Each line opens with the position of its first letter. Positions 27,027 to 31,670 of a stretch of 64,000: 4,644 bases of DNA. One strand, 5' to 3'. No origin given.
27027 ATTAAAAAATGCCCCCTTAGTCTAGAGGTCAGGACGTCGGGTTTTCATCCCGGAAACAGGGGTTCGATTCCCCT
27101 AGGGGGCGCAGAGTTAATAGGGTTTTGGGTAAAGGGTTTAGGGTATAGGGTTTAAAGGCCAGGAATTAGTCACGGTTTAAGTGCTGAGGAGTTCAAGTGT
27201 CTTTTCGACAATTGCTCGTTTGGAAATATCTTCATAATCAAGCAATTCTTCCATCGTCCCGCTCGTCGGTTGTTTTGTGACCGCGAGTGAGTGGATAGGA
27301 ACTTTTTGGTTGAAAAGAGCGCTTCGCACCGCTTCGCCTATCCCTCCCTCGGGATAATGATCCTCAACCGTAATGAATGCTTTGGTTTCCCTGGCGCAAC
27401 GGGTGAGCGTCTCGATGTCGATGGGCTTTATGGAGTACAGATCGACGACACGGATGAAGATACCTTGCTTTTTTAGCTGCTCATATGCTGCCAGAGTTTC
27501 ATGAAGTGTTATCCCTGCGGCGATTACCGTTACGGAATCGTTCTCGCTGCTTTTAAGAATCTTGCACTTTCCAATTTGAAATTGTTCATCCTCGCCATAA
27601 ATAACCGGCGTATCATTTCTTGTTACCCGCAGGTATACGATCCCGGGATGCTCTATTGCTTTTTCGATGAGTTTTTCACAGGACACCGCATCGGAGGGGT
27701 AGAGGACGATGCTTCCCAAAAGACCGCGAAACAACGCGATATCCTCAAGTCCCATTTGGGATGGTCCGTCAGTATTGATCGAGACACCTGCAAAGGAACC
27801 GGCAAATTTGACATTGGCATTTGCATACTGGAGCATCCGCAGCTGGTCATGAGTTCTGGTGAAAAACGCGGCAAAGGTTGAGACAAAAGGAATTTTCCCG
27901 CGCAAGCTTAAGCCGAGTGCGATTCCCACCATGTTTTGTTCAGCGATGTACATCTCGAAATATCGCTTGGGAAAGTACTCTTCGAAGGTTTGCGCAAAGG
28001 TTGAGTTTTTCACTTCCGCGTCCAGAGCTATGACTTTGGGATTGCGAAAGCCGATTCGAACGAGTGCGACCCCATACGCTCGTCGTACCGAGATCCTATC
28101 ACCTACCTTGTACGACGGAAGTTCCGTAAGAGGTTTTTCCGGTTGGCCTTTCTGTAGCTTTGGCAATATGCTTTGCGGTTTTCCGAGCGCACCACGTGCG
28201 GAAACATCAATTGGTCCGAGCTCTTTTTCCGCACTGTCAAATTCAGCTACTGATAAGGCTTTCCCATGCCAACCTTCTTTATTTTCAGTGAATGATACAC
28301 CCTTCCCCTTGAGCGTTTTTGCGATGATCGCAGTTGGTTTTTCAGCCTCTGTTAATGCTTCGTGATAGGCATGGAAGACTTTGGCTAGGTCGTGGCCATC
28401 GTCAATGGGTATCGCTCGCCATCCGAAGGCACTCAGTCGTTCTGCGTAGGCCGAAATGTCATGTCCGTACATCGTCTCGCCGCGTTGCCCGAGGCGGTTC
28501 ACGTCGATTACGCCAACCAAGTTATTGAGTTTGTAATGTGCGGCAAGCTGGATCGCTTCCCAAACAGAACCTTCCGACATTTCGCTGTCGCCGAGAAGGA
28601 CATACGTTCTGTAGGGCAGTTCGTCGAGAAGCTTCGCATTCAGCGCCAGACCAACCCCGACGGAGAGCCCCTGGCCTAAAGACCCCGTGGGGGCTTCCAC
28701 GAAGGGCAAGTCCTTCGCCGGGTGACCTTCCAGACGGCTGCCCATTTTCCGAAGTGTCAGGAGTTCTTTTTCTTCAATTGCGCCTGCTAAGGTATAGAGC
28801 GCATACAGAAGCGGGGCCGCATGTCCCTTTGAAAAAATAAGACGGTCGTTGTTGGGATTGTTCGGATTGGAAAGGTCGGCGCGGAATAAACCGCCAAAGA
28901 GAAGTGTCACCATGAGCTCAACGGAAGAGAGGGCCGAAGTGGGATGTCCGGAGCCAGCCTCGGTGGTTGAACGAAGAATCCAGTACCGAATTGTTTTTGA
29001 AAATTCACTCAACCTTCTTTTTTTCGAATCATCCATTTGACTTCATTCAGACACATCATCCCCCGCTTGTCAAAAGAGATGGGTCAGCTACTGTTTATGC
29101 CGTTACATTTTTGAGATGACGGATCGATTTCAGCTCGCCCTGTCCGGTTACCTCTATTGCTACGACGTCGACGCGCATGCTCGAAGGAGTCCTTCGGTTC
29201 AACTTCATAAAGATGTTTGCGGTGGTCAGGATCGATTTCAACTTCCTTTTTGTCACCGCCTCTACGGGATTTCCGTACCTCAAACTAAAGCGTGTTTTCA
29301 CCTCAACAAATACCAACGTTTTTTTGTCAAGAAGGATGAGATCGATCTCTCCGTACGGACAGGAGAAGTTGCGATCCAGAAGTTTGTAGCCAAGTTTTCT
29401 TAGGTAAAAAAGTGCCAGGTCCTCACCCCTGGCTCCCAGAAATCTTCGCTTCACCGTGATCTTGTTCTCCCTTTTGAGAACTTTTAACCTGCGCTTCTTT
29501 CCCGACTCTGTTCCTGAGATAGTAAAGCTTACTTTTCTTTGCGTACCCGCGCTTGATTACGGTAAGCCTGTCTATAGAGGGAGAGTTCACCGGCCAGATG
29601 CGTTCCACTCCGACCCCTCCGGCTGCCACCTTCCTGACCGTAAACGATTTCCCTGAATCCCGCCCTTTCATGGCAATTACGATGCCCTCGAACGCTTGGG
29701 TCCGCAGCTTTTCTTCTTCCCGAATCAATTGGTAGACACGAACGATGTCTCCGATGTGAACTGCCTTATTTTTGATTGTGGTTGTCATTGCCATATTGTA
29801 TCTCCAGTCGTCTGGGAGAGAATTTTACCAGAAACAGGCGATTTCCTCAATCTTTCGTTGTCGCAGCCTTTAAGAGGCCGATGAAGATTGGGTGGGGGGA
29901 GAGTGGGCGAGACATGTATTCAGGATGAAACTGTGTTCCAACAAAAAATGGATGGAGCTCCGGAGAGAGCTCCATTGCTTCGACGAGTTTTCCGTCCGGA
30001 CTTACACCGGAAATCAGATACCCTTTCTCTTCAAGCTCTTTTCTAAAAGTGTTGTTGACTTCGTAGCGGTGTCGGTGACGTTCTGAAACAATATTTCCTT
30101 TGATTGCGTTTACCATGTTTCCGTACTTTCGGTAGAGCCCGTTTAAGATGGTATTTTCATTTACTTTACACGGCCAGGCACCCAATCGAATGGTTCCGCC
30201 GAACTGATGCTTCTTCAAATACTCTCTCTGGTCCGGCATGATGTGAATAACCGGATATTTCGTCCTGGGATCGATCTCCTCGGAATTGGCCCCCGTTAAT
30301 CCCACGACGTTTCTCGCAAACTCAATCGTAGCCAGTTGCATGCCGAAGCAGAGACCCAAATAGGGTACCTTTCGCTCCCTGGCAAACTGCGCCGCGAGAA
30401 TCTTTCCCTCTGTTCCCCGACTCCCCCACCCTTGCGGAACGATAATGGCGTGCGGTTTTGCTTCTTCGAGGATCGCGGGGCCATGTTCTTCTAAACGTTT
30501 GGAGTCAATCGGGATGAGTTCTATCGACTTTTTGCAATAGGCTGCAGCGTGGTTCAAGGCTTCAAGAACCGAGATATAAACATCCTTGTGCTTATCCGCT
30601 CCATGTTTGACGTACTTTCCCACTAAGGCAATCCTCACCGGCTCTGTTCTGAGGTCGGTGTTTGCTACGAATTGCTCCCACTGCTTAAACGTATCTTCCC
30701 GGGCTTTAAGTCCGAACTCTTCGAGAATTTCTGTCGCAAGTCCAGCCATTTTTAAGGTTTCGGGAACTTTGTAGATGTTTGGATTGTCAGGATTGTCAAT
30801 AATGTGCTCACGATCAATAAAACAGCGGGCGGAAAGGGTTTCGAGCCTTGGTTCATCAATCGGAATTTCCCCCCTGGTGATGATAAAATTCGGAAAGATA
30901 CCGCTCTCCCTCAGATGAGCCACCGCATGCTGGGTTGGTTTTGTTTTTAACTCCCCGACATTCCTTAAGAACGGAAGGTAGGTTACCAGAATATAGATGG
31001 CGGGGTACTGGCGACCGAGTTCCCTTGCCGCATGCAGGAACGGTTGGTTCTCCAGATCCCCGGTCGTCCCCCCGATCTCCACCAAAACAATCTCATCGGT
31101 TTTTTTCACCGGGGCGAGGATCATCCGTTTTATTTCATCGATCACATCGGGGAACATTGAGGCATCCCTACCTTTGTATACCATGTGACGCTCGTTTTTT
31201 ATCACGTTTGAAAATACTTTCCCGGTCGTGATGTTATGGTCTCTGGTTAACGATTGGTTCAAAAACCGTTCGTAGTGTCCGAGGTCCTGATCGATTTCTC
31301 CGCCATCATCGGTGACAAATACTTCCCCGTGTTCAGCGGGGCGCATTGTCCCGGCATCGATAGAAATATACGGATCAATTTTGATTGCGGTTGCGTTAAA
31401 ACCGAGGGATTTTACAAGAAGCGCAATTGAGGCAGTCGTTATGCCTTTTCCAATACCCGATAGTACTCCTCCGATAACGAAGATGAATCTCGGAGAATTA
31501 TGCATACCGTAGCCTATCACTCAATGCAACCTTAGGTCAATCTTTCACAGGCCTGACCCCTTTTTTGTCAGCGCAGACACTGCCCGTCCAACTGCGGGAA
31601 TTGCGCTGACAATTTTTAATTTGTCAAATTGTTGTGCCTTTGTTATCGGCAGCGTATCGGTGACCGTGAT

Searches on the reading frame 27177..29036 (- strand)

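Call 68: search_protein_families(library=pfam, proteins=[window:27177-29036:-], max_evalue=0.001)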
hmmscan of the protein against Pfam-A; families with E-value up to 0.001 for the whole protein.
window:27177-29036:- (619 aa): 5 families
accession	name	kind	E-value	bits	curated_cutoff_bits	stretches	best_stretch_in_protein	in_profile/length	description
PF00456.26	Transketolase_N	-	2.3e-46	158.7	22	1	13-274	6-276/334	Transketolase, thiamine diphosphate binding domain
PF02779.29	Transket_pyr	-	3.9e-40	137.8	27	1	315-476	3-172/174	Transketolase, pyrimidine binding domain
PF02780.25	Transketolase_C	-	8.6e-27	93.9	25.9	1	492-609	4-124/124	Transketolase, C-terminal domain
PF13292.11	DXP_synthase_N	-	1.8e-08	34.5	21.2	1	5-178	14-169/274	1-deoxy-D-xylulose-5-phosphate synthase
PF00676.26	E1_dh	-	0.0001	21.9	22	1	116-232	99-212/300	Dehydrogenase E1 component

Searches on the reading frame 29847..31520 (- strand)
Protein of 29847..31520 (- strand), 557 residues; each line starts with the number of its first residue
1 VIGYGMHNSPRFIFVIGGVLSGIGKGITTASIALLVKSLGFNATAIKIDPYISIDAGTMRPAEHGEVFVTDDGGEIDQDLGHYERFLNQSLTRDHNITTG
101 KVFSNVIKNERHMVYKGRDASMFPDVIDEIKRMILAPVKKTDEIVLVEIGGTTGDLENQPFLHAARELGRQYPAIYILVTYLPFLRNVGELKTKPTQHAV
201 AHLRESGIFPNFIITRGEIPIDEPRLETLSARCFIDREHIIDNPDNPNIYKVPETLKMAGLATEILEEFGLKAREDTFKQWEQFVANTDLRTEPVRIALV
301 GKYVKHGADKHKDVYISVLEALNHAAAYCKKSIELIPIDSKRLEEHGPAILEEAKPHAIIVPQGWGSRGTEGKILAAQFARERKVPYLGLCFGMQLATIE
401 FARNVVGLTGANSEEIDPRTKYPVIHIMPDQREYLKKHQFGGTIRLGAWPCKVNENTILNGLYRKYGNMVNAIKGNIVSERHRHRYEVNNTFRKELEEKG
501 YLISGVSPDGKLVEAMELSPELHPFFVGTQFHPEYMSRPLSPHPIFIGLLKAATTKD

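Call 68: search_protein_families(library=pfam, proteins=[window:29847-31520:-], max_evalue=0.001)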
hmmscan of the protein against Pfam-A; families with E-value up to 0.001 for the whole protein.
window:29847-31520:- (557 aa): 3 families
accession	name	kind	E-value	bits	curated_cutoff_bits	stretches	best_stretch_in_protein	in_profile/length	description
PF06418.20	CTP_synth_N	-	1e-93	314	26.1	1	11-271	1-265/265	CTP synthase N-terminus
PF00117.34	GATase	-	2.4e-31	109.3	22.8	1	312-551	3-189/190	Glutamine amidotransferase class-I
PF07722.19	Peptidase_C26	-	1.6e-06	28.5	20.5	1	380-534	101-219/219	Peptidase C26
